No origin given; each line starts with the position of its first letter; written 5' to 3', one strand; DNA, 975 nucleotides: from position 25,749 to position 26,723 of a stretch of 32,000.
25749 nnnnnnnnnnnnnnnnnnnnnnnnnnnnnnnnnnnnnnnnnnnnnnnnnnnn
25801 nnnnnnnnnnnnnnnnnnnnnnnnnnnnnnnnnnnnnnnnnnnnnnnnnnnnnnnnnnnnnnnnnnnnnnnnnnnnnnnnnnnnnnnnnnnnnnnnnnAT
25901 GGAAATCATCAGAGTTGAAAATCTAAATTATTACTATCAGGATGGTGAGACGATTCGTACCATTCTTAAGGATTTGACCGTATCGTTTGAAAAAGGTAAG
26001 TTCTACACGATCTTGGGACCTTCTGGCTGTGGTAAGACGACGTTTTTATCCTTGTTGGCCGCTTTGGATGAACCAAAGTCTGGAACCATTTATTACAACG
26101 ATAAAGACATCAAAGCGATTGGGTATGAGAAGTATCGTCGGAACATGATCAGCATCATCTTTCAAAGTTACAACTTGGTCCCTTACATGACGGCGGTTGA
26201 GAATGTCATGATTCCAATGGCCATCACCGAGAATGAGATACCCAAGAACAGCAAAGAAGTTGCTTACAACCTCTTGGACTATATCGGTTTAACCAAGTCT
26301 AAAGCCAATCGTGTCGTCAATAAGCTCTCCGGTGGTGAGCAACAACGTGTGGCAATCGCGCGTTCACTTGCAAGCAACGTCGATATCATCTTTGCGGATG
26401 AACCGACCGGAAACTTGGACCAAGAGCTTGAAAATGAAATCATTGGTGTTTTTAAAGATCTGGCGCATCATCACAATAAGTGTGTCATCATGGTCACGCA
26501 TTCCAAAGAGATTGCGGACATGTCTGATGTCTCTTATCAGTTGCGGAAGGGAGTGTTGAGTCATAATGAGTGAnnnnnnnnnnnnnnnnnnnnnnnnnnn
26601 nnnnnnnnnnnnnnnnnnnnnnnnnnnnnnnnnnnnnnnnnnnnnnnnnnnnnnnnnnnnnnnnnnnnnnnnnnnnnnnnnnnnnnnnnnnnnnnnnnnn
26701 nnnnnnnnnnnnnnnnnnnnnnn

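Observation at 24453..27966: MacB/FtsX-type ABC transporter translationally coupled to a kinase-less, PBP-less PASTA-repeat membrane protein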

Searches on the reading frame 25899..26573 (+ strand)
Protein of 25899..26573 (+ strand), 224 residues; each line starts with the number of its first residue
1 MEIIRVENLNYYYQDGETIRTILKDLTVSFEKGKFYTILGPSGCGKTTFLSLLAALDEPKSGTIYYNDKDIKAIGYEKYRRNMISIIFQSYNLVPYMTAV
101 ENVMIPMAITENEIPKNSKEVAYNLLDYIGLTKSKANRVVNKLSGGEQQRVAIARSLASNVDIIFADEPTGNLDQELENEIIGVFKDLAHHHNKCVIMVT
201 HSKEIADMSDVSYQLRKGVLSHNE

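Call 3: search_protein_families(library=pfam, proteins=[window:25899-26573:+], max_evalue=1)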
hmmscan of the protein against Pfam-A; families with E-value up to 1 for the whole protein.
window:25899-26573:+ (224 aa): 30 families (the best 25 are shown)
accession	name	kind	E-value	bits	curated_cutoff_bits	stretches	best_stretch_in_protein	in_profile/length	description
PF00005.33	ABC_tran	-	1.7e-32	113.3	25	1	23-170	1-136/137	ABC transporter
PF13304.12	AAA_21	-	1.1e-05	26.1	27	2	36-90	2-48/304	AAA domain, putative AbiEii toxin, Type IV TA system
PF13175.12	AAA_15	-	2.2e-05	24.7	32.1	2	23-86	14-79/374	AAA ATPase domain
PF01637.24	ATPase_2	-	5.3e-05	23.6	33.2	1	29-140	16-102/225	ATPase domain predominantly from Archaea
PF02463.25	SMC_N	-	0.00046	20.1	40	1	27-215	19-211/220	RecF/RecN/SMC N terminal domain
PF13173.12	AAA_14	-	0.00075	19.9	27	1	34-88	3-55/129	AAA domain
PF13476.12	AAA_23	-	0.0027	18.8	27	1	19-55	7-42/201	AAA domain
PF03215.21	Rad17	-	0.0032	17.8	23.8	1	18-56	30-68/186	Rad17 P-loop domain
PF00910.28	RNA_helicase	-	0.0035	18.2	21.5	1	38-109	3-76/105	RNA helicase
PF13481.12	AAA_25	-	0.0035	17.4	27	1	31-55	31-55/195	AAA domain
PF13401.12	AAA_22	-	0.0047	17.7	27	1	33-67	5-40/130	AAA domain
PF00004.35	AAA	-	0.0049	17.8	21.2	1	38-55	3-20/131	ATPase family associated with various cellular activities (AAA)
PF25199.1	nSTAND_NTPase5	-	0.0077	16.5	34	1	22-70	28-79/145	Novel STAND NTPase 5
PF20720.3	nSTAND3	-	0.0091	16.2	27.2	1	30-55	14-39/155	Novel STAND NTPase 3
PF03193.22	RsgA_GTPase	-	0.014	15.6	30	1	23-60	97-133/174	RsgA GTPase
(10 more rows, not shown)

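Call 4: search_protein_families(library=ncbifam, proteins=[window:25899-26573:+], max_evalue=1)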
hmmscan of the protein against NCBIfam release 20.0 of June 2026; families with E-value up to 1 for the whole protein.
window:25899-26573:+ (224 aa): 202 families (the best 25 are shown)
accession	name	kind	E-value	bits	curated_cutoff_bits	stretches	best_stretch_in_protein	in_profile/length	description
TIGR03608.1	L_ocin_972_ABC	subfamily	6.3e-55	185.8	254.85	1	20-211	11-202/206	putative bacteriocin export ABC transporter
TIGR02211.1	LolD_lipo_ex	equivalog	1.3e-52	178.5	307.75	1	3-220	1-219/221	lipoprotein-releasing ABC transporter ATP-binding protein LolD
TIGR02982.1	heterocyst_DevA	subfamily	2.3e-52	177.8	295.8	1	3-220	1-219/220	ABC exporter ATP-binding subunit, DevA family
TIGR02673.1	FtsE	equivalog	1.4e-49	168.6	264.85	1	3-209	1-203/214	cell division ATP-binding protein FtsE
TIGR02315.1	ABC_phnC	equivalog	5.4e-47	160.3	266.1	1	3-207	1-210/243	phosphonate ABC transporter ATP-binding protein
NF008639.0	PRK11629.1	equivalog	2e-44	151.8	360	1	3-222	6-226/234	lipoprotein-releasing ABC transporter ATP-binding protein LolD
NF038007.1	ABC_ATP_DarD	equivalog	3.7e-44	150.8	375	1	4-218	2-216/218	darobactin export ABC transporter ATP-binding protein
NF007879.0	PRK10584.1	equivalog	5.9e-44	150.5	336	1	2-221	5-225/228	putative ABC transporter ATP-binding protein YbbA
NF043075.1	MMSYN1_0197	equivalog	2.2e-42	145.3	550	1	3-218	2-209/341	spermidine/putrescine ABC transporter ATP-binding protein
TIGR03265.1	PhnT2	equivalog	8.9e-42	143.6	457.7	1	6-209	7-202/353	putative 2-aminoethylphosphonate ABC transporter ATP-binding protein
NF007826.0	PRK10535.1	equivalog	4.6e-41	140.8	966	1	4-222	5-223/648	macrolide ABC transporter ATP-binding protein/permease MacB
NF006987.0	PRK09452.1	equivalog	1.1e-40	139.5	482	1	3-221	17-227/378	spermidine/putrescine ABC transporter ATP-binding protein PotA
NF040933.2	ABC_arch_GlcV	equivalog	2.3e-40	138.6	450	1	4-218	3-218/357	glucose ABC transporter ATP-binding protein GlcV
NF040729.1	ABC_ATP_SaoA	equivalog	9e-40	136.6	360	1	4-209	2-200/248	ABC transporter ATP-binding protein SaoA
TIGR04521.1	ECF_ATPase_2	equivalog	4.1e-39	134.3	330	1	4-220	1-223/279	energy-coupling factor transporter ATPase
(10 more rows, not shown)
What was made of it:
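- On FtsEX: TIGR02673 scores 168.6 bits against a cut-off of 264.85 (call 4).
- Closest known: FtsEX with EnvC, PcsB, CwlO. Different: The NBD is below the FtsE equivalog cut-off (call 4).
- The NBD's best NCBIfam matches are bacteriocin-export, LolD and DevA types, all below their cut-offs (call 4). FtsE is among the NBD's best NCBIfam matches (168.6 bits, call 4).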

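Call 52: search_protein_families(library=padloc, proteins=[window:25899-26573:+], max_evalue=0.01)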
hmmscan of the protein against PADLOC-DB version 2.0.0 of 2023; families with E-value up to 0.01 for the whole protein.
window:25899-26573:+ (224 aa): 26 families (the best 25 are shown)
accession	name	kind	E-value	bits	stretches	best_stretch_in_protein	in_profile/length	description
PDLC04135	mad3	-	6.7e-28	96.3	2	136-217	257-339/374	mads_3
PDLC04140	mad8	-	6.1e-11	40.4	1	16-204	10-235/314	mads_8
PDLC02914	ATPase-Toprim_I-B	-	2e-07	28.6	1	141-206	183-248/443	-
PDLC02980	AriA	-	6e-07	27.7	1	36-91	2-49/304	-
PDLC02335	AbiLi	-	8.6e-07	26.3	1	141-207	174-242/326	AbiLi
PDLC04164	AriA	-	1.3e-06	26.2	1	135-205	164-235/253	-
PDLC02979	AriA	-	3.1e-06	25.2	0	159-206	326-373/373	-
PDLC00285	PtuA1|PtuA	-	2.5e-05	21.7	1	105-205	221-329/432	AAA ATPase domain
PDLC03865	LmuB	-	2.6e-05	20.6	1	159-204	931-976/1007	-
PDLC03859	LmuB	-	0.00019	18.7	1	26-52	17-43/611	-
PDLC04213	HEC-02A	-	0.0003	18.4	0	156-211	228-281/337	-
PDLC00279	PtuA1|PtuA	-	0.00042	17.5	1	24-98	18-92/416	AAA ATPase domain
PDLC02981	AriAB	-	0.00049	16.9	0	132-207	299-378/694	-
PDLC00273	PtuA1|PtuA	-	0.00052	17.2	1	131-205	191-268/375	AAA ATPase domain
PDLC04893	PDC-S06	-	0.0014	15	0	131-201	609-683/862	-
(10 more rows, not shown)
